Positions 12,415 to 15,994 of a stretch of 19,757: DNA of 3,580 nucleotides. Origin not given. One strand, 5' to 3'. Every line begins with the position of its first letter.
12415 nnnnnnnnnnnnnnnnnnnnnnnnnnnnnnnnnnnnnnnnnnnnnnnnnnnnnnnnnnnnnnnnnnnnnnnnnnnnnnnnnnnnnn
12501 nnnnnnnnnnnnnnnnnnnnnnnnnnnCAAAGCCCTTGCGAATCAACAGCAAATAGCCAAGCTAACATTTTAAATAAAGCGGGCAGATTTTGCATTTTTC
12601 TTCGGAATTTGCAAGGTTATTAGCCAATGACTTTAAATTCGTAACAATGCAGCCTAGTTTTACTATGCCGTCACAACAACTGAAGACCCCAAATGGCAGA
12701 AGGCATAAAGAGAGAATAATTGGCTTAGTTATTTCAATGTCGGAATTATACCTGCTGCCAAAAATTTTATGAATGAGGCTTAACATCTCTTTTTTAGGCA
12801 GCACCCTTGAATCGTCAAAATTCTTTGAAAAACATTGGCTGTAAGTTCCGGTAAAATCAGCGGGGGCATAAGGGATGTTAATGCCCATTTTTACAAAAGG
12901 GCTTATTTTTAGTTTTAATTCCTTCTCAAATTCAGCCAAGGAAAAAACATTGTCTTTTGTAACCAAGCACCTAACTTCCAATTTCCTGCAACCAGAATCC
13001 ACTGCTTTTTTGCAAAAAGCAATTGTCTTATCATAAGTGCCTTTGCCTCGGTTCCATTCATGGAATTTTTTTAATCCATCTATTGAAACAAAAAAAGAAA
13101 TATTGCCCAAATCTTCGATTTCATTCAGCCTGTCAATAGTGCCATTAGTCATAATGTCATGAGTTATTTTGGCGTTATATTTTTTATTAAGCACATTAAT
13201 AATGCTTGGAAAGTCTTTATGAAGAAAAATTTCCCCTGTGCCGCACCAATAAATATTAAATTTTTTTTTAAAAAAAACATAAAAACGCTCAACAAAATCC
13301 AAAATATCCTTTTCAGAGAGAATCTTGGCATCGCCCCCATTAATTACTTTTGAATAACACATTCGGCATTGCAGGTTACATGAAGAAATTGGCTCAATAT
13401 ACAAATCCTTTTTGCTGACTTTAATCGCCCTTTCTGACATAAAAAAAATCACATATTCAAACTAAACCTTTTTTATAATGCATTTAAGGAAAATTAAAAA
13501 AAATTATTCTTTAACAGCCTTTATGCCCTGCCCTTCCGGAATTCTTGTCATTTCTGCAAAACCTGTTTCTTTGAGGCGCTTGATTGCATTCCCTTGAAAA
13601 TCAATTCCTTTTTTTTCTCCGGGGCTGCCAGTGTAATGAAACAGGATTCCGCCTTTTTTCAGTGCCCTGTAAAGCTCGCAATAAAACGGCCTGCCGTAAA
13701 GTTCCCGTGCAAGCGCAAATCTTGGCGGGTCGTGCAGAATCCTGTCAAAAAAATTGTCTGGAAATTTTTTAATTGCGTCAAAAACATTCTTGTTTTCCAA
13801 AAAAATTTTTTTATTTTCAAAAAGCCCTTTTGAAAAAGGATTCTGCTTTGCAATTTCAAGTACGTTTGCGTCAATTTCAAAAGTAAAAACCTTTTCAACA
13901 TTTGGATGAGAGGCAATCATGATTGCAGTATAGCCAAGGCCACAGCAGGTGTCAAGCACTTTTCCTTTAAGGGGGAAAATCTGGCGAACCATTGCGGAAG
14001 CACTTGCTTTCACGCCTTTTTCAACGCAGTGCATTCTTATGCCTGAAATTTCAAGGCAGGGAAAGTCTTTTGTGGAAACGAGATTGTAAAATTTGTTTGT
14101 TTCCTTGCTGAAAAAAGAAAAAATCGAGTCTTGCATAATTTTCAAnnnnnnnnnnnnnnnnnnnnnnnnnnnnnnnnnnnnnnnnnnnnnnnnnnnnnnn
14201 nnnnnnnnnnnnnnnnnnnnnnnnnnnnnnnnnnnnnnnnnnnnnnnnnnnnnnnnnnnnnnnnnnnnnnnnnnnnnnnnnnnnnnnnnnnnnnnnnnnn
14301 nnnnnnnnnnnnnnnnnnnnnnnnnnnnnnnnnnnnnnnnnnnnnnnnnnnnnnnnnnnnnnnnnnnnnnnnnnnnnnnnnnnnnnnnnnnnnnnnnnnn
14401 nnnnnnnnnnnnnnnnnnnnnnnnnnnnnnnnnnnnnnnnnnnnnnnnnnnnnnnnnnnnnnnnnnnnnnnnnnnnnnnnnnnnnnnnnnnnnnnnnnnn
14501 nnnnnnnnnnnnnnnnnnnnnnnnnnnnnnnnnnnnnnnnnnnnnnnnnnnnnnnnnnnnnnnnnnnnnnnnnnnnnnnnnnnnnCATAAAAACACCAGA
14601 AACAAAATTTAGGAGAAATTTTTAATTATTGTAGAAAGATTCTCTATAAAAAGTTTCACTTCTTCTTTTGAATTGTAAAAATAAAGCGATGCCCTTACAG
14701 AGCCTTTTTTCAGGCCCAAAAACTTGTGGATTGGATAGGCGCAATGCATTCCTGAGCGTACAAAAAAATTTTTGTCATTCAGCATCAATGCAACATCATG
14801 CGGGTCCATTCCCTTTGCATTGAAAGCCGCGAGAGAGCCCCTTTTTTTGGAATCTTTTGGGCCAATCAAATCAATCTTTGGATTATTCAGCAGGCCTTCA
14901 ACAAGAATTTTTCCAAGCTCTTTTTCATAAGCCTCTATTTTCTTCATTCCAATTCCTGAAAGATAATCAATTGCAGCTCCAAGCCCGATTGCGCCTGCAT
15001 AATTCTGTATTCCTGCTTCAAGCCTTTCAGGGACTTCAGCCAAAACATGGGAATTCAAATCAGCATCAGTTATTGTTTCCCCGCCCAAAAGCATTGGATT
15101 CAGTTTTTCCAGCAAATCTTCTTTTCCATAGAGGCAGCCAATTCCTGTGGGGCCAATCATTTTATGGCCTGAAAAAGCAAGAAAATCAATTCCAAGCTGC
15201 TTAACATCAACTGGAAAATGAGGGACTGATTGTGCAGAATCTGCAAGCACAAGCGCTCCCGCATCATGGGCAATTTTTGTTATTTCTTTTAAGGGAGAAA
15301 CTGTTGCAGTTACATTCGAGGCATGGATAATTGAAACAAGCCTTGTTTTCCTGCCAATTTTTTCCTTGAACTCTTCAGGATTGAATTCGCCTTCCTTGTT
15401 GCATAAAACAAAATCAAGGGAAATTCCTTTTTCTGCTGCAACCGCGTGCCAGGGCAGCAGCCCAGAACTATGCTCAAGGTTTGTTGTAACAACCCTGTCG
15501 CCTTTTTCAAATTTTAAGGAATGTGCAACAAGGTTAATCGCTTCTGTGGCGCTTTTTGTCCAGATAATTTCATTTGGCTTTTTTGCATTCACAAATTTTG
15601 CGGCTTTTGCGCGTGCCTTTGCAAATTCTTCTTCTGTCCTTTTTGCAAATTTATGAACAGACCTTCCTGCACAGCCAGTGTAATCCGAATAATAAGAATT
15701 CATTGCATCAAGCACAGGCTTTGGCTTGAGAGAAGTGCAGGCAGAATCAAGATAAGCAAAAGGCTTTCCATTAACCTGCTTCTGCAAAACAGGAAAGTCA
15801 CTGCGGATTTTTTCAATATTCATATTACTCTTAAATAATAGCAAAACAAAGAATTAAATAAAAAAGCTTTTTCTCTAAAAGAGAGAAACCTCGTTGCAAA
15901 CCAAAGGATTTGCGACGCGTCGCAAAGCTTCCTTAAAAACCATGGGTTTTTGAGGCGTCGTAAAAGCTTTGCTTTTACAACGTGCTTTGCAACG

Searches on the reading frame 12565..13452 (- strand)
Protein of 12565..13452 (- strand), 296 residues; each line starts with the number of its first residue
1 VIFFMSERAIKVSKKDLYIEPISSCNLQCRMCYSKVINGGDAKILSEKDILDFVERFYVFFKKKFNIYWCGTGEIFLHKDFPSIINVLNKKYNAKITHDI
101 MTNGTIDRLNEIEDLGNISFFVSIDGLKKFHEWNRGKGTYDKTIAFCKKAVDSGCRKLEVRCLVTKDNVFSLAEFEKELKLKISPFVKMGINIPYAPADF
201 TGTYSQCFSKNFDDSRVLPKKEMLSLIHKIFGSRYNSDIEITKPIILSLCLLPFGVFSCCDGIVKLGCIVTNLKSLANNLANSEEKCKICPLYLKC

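Call 10: search_protein_families(library=pfam, proteins=[window:12565-13452:-], max_evalue=0.001)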
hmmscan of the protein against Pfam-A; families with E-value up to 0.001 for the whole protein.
window:12565-13452:- (296 aa): 1 family
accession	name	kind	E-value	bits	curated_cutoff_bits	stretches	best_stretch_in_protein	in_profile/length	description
PF04055.27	Radical_SAM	-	3.9e-16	60.1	29.5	1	20-157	2-143/166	Radical SAM superfamily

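Call 51: search_protein_families(library=ncbifam, proteins=[window:12565-13452:-], max_evalue=0.00001)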
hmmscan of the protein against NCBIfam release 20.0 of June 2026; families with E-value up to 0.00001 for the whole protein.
window:12565-13452:- (296 aa): 31 families (the best 25 are shown)
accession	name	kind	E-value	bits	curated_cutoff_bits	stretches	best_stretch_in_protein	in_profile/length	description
TIGR04317.1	W_rSAM_matur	equivalog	5.3e-14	52.1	380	1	14-178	3-170/349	tungsten cofactor oxidoreductase radical SAM maturase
NF033640.1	N_Twi_rSAM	subfamily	2e-12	47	170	1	23-226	119-329/398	twitch domain-containing radical SAM protein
TIGR04053.2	TIGR04053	equivalog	6.4e-12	45.4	395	1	21-179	14-173/366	TIGR04053 family radical SAM/SPASM domain-containing protein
TIGR04133.1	rSAM_w_lipo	hypoth_equivalog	9.5e-11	41.2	425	1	15-179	24-189/350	TIGR04133 family radical SAM/SPASM protein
TIGR04051.1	rSAM_NirJ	equivalog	1.5e-10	40.6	515.45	1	22-174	9-158/354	heme d1 biosynthesis radical SAM protein NirJ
TIGR04340.1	rSAM_ACGX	hypoth_equivalog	2.5e-10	40.1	400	1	23-168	11-158/341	radical SAM/SPASM domain protein, ACGX system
NF045574.1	sacti_mat_StsB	exception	4.2e-10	39.1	625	1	18-177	99-254/466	StsB family radical SAM/SPASM domain sactipeptide maturase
TIGR04054.1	rSAM_NirJ1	equivalog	1.9e-09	36.6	650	1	23-174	44-192/387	putative heme d1 biosynthesis radical SAM protein NirJ1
TIGR03961.1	rSAM_PTO1314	hypoth_equivalog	2e-09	37.2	306.05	1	23-195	31-193/332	PTO1314 family radical SAM protein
NF050038.1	rSAM_RiPP_GggB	equivalog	3.2e-09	36.3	650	1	17-178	44-206/398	streptosactin maturase GggB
TIGR04334.1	rSAM_Clo7bot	equivalog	1.3e-08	34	600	1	16-178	91-261/440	radical SAM/SPASM domain Clo7bot peptide maturase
TIGR02666.1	moaA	equivalog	1.5e-08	34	284.05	1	23-183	18-187/336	GTP 3',8-cyclase MoaA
TIGR04082.1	rSAM_for_selen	equivalog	3.8e-08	32.5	350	1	24-169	208-349/516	thio(seleno)oxazole modification radical SAM maturase SbtM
TIGR02668.1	moaA_archaeal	equivalog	4.6e-08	32.4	325.25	1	17-177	12-174/303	GTP 3',8-cyclase MoaA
NF041298.1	rSAM_mat_DynA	equivalog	6.2e-08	32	450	1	19-185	5-185/356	dynobactin maturation radical SAM/SPASM protein DynA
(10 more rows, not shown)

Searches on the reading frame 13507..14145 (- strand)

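Call 10: search_protein_families(library=pfam, proteins=[window:13507-14145:-], max_evalue=0.001)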
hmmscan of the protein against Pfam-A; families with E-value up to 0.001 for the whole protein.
window:13507-14145:- (213 aa): 5 families
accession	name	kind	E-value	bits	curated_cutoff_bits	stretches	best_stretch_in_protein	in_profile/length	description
PF01564.23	Spermine_synth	-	8.7e-09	35.6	22.9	1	71-179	30-139/186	Spermine/spermidine synthase domain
PF05175.20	MTS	-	3.9e-08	33.6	23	1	51-168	22-136/170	Methyltransferase small domain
PF13649.12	Methyltransf_25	-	4.3e-07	31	27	1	63-166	1-97/97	Methyltransferase domain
PF13847.12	Methyltransf_31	-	1.6e-05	25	27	1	62-168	6-107/145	Methyltransferase domain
PF08241.18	Methyltransf_11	-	1.7e-05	25.8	21.2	1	64-169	1-94/95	Methyltransferase domain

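Call 51: search_protein_families(library=ncbifam, proteins=[window:13507-14145:-], max_evalue=0.00001)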
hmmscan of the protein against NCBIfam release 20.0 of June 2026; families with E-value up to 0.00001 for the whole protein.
window:13507-14145:- (213 aa): 5 families
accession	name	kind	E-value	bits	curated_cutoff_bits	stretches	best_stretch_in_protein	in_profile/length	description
NF002010.0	PRK00811.1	equivalog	2e-13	50.2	260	1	70-198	89-216/287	polyamine aminopropyltransferase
NF002956.0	PRK03612.1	equivalog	1.4e-08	33.6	472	1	71-177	311-422/522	polyamine aminopropyltransferase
TIGR00417.1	speE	equivalog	4.7e-08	32.6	249.55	1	69-175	82-189/271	spermidine synthase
TIGR03533.1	L3_gln_methyl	equivalog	1.1e-06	28.3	229.7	1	62-141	124-198/284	50S ribosomal protein L3 N(5)-glutamine methyltransferase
TIGR03534.1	RF_mod_PrmC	equivalog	6.2e-06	25.9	199.1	1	61-141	90-165/253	peptide chain release factor N(5)-glutamine methyltransferase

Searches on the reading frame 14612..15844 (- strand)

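Call 10: search_protein_families(library=pfam, proteins=[window:14612-15844:-], max_evalue=0.001)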
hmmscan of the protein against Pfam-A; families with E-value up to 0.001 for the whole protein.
window:14612-15844:- (411 aa): 5 families
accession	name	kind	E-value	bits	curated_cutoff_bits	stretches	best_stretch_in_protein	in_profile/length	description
PF00266.25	Aminotran_5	-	4.1e-129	431.2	21.5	1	31-399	2-371/371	Aminotransferase class-V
PF01041.23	DegT_DnrJ_EryC1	-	1.6e-07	31.4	19.8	1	90-208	39-151/360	DegT/DnrJ/EryC1/StrS aminotransferase family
PF00155.27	Aminotran_1_2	-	5.3e-07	29.6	19.7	1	75-247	45-240/361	Aminotransferase class I and II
PF01053.26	Cys_Met_Meta_PP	-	1.2e-06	27.7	27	1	95-231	72-201/381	Cys/Met metabolism PLP-dependent enzyme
PF03841.19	SelA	-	0.00078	19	22.8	0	185-249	159-234/367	L-seryl-tRNA selenium transferase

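Call 51: search_protein_families(library=ncbifam, proteins=[window:14612-15844:-], max_evalue=0.00001)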
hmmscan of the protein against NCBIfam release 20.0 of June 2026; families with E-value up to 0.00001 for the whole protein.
window:14612-15844:- (411 aa): 30 families (the best 25 are shown)
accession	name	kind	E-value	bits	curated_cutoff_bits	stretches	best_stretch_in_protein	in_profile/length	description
TIGR01979.1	sufS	subfamily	9.5e-139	462.7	475.1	1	11-410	1-402/403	SufS family cysteine desulfurase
NF041166.1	f2_encap_cargo1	exception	1.1e-125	421.1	800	1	7-405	224-622/623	family 2A encapsulin nanocompartment cargo protein cysteine desulfurase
NF006791.0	PRK09295.1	equivalog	3.5e-101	339.2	661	1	8-407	3-402/406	cysteine desulfurase SufS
NF008126.0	PRK10874.1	equivalog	2e-93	313.7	607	1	8-405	4-394/401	cysteine desulfurase CsdA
TIGR03392.1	FeS_syn_CsdA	equivalog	1.8e-90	304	493.6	1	9-405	2-391/398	cysteine desulfurase CsdA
TIGR01977.1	am_tr_V_EF2568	hypoth_equivalog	1.2e-86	291.2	377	1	31-406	2-376/376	cysteine desulfurase family protein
TIGR01976.1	am_tr_V_VC1184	hypoth_equivalog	1.1e-71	242.3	352.35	1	9-402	2-400/401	cysteine desulfurase-like protein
NF040779.1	Sec_lyase_SclA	exception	1.1e-67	228.6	525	1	31-407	2-377/378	selenocysteine lyase SclA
TIGR03402.1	FeS_nifS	equivalog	9.1e-56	189.2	530.75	1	31-409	2-372/379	cysteine desulfurase NifS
TIGR03235.1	DNA_S_dndA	equivalog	6.5e-41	140.8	480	1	31-256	1-230/353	cysteine desulfurase DndA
TIGR03403.1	nifS_epsilon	equivalog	1.2e-40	139.5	587.7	1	31-368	2-324/382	NifS family cysteine desulfurase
NF010611.0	PRK14012.1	equivalog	7e-38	130.6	548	1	30-368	7-330/406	IscS subfamily cysteine desulfurase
TIGR02006.1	IscS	equivalog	2.4e-36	125.6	643.2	1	30-256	5-232/402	IscS subfamily cysteine desulfurase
NF002806.0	PRK02948.1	subfamily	4.8e-28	98.2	304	1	31-240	3-212/381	IscS subfamily cysteine desulfurase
TIGR04343.1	egtE_PLP_lyase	equivalog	1.3e-15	57.1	400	1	31-316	16-285/370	ergothioneine biosynthesis PLP-dependent enzyme EgtE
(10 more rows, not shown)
